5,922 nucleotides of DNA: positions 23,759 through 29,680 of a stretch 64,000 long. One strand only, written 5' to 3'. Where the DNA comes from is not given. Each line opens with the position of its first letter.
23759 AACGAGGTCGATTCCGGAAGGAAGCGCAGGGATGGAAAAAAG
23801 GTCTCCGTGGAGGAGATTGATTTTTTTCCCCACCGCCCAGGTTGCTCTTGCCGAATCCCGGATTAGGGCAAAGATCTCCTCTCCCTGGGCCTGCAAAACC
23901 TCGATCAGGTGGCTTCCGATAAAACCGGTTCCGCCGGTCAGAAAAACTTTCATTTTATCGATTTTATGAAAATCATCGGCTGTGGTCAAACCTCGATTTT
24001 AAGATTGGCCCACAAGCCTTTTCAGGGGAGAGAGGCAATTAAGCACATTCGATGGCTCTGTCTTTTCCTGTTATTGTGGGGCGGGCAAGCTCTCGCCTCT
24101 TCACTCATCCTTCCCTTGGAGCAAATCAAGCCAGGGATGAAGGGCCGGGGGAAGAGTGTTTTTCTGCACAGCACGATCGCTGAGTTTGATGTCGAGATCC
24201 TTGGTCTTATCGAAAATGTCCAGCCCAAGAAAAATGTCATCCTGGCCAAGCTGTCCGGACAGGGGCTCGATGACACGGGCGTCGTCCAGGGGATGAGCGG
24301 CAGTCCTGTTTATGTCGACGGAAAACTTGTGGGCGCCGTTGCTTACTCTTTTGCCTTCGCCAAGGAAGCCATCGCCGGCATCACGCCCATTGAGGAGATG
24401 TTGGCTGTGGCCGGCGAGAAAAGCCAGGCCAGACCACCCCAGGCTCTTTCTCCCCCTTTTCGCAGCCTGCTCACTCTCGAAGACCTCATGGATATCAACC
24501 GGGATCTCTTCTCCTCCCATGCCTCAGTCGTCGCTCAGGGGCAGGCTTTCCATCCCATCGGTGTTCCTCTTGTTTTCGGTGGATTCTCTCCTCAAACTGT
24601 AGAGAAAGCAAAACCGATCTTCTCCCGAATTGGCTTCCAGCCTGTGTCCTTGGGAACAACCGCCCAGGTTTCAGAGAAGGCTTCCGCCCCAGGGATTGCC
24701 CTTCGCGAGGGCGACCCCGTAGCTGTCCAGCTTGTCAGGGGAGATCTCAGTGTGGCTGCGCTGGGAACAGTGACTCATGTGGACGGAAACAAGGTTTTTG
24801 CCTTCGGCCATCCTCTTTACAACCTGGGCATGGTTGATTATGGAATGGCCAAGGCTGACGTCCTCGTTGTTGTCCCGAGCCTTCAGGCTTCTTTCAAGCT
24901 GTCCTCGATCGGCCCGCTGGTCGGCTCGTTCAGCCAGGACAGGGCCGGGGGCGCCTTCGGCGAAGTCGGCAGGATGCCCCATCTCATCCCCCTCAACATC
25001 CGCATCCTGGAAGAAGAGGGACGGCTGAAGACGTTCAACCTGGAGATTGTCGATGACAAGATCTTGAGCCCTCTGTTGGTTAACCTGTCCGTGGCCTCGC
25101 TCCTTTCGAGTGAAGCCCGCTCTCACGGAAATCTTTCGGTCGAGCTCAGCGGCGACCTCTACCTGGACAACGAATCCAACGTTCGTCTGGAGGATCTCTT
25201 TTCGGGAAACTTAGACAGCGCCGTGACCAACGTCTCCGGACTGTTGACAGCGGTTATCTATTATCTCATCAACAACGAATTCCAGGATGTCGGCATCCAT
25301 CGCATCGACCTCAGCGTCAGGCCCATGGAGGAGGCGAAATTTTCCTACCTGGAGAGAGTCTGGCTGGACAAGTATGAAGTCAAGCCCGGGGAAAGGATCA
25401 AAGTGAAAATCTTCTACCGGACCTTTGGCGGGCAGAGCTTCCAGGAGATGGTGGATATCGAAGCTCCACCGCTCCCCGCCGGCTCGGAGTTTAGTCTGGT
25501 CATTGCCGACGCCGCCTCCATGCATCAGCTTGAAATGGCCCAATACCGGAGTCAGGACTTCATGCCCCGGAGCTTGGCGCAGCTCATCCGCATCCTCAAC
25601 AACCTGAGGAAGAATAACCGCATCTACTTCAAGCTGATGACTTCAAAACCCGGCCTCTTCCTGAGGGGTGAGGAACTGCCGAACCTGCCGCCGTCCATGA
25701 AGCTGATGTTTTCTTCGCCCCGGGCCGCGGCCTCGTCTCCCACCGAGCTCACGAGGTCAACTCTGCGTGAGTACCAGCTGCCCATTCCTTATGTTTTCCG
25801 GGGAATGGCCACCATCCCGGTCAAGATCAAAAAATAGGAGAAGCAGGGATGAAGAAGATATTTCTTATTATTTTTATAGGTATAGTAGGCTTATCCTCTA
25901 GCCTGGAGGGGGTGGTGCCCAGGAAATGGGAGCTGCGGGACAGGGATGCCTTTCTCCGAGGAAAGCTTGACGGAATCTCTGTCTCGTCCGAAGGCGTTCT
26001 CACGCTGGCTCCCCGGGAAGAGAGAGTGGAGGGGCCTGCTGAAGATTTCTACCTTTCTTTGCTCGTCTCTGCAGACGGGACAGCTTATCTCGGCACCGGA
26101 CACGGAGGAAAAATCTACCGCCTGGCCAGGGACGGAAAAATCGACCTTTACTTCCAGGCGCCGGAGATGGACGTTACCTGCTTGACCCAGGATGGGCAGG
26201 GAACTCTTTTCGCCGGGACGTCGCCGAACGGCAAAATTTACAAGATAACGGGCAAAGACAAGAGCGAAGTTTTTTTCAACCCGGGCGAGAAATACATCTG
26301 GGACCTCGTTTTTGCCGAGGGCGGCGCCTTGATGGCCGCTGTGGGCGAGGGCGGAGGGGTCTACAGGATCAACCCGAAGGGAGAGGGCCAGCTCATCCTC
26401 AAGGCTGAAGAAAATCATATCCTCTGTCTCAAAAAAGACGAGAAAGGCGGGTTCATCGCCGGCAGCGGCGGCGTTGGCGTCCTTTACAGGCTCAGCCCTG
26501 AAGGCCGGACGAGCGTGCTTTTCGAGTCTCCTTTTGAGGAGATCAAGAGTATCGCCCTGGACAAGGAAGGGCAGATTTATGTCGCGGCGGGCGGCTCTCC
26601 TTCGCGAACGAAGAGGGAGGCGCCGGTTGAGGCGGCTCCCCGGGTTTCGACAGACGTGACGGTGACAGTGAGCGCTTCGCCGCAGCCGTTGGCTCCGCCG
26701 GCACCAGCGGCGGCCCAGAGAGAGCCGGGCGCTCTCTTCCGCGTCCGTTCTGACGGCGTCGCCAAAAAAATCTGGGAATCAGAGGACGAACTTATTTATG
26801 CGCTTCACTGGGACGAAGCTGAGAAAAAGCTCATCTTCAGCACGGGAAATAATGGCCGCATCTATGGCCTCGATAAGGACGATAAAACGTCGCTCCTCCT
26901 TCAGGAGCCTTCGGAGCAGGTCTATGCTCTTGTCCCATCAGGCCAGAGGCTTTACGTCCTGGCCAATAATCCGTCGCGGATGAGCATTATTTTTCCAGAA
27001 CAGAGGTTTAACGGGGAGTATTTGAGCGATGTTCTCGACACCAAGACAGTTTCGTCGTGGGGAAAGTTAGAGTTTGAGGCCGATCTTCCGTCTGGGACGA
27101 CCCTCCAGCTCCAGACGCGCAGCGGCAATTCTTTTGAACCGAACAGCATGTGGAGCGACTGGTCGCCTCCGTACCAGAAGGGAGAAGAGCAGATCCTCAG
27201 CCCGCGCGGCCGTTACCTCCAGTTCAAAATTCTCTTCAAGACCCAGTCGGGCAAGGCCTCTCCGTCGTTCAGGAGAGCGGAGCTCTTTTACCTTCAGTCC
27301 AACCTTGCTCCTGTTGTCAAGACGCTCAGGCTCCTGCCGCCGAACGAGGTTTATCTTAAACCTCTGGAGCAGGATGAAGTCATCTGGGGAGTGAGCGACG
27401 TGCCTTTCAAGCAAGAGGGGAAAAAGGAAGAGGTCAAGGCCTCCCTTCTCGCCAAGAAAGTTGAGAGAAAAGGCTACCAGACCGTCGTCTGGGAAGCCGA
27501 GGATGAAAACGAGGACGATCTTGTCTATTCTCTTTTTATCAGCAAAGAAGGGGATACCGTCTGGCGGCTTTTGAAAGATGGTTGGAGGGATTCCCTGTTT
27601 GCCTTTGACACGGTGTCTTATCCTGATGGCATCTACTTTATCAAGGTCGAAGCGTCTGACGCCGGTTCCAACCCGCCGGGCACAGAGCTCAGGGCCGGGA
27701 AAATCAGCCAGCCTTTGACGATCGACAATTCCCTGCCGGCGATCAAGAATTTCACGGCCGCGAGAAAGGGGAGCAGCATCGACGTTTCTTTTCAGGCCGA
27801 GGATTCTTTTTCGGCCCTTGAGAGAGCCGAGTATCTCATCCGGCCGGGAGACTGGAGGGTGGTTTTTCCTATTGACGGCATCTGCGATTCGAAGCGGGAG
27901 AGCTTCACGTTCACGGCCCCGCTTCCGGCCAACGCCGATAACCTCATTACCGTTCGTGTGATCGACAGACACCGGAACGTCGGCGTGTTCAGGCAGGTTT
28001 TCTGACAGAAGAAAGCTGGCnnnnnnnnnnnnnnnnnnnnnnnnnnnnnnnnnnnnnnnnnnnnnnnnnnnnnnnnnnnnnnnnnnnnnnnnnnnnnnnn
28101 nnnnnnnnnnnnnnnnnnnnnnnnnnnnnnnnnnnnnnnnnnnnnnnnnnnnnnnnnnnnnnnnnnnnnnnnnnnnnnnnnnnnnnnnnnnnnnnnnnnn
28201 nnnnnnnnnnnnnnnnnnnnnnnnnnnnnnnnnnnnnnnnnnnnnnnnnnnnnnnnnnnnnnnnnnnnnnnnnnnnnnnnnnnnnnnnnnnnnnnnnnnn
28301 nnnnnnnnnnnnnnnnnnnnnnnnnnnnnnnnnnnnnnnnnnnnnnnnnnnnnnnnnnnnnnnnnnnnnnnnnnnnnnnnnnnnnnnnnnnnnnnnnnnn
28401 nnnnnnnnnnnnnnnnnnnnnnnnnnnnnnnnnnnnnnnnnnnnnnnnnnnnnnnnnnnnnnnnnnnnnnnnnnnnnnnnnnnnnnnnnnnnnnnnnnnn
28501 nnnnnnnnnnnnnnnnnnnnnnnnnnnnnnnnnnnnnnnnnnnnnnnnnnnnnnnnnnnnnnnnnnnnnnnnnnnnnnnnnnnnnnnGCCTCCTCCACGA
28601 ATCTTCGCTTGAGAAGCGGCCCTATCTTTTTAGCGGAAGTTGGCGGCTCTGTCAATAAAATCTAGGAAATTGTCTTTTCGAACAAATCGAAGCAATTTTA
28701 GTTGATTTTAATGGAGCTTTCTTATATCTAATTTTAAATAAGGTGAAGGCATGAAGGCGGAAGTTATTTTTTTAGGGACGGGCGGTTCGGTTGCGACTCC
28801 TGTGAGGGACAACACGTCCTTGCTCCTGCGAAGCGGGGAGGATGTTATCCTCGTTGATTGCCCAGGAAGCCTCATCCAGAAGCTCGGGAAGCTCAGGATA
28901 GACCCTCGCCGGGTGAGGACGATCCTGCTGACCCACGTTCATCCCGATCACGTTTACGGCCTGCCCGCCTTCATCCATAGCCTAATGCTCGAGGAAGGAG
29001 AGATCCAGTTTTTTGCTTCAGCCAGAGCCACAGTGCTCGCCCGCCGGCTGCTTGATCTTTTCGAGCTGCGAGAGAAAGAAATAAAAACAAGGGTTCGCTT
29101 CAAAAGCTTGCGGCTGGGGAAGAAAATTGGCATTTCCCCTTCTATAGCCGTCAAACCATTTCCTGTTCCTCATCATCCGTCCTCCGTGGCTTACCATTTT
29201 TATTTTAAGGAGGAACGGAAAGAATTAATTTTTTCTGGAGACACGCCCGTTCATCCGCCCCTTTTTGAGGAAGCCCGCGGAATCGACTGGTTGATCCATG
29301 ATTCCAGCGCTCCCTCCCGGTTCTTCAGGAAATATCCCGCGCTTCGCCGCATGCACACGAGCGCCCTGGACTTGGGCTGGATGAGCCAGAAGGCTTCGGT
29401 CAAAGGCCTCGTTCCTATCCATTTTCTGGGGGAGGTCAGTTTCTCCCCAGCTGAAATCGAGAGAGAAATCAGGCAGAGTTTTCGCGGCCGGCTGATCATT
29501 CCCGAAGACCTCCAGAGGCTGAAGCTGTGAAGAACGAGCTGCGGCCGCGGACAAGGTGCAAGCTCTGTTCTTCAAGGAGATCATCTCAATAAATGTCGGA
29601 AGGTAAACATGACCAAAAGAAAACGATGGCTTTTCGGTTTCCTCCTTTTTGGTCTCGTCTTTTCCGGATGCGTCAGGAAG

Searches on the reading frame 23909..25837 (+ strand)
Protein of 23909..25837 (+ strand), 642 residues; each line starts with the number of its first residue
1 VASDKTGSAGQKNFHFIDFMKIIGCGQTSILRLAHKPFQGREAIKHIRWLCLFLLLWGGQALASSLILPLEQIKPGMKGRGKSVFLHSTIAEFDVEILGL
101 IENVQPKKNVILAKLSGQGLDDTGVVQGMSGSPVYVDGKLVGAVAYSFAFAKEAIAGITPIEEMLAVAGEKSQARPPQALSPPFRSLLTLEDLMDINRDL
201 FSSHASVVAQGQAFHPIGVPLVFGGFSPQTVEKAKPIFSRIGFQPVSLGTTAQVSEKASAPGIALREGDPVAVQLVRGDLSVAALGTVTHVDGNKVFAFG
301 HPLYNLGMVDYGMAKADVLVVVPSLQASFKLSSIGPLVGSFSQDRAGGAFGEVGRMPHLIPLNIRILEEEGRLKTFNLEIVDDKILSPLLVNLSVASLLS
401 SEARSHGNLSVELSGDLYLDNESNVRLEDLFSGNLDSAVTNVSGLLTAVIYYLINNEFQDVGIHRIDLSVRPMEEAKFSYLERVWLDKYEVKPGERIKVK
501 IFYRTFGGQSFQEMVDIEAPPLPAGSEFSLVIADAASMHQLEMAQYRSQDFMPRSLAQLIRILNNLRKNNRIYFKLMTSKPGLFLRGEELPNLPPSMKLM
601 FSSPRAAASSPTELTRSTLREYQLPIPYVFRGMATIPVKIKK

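Call 64: search_protein_families(library=pfam, proteins=[window:23909-25837:+], max_evalue=0.00001)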
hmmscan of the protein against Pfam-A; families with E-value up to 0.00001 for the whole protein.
window:23909-25837:+ (642 aa): 1 family
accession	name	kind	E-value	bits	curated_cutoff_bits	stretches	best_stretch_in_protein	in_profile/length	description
PF05580.18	Peptidase_S55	-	1.6e-10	41.8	25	1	87-150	131-196/210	SpoIVB peptidase S55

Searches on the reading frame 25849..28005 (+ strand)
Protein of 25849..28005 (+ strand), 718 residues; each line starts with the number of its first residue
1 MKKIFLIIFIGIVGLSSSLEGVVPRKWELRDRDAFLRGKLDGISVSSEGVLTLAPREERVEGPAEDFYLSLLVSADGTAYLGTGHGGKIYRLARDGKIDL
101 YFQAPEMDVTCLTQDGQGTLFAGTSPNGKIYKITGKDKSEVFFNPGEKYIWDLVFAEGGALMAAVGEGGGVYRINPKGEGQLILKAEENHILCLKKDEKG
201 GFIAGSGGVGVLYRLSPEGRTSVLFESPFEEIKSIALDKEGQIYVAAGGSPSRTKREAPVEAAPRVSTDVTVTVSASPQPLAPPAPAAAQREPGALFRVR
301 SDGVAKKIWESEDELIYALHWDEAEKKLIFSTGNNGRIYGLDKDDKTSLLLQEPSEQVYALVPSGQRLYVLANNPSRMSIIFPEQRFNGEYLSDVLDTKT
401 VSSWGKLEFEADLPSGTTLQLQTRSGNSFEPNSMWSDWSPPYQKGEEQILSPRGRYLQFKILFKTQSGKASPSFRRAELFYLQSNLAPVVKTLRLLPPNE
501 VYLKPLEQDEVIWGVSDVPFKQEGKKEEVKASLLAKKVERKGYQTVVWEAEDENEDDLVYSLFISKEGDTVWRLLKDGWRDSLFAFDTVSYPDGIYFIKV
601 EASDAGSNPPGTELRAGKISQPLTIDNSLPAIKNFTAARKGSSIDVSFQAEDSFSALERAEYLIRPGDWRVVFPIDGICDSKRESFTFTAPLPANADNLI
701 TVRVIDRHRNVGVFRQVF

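Call 64: search_protein_families(library=pfam, proteins=[window:25849-28005:+], max_evalue=0.00001)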
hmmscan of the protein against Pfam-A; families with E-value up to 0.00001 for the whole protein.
window:25849-28005:+ (718 aa): 1 family
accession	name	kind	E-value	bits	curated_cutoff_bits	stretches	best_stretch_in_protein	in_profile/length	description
PF07494.17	Reg_prop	-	2.8e-07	30.4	20.4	0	105-125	3-23/24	Two component regulator propeller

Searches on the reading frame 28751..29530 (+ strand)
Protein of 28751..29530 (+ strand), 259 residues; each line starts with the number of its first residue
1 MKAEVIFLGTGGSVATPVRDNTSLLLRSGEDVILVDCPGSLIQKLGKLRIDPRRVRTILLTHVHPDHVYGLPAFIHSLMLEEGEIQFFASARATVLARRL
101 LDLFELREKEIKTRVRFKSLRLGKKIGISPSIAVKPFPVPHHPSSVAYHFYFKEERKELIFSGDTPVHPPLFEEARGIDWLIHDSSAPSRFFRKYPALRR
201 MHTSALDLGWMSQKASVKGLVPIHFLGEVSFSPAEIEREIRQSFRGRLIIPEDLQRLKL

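Call 64: search_protein_families(library=pfam, proteins=[window:28751-29530:+], max_evalue=0.00001)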
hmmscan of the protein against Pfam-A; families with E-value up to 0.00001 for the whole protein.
window:28751-29530:+ (259 aa): 2 families
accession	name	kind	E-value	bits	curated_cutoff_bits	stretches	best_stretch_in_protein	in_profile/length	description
PF12706.13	Lactamase_B_2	-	2.6e-16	60.3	27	1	33-225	3-200/200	Beta-lactamase superfamily domain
PF00753.33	Lactamase_B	-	2.1e-14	54.3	22.7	1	19-165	4-150/196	Metallo-beta-lactamase superfamily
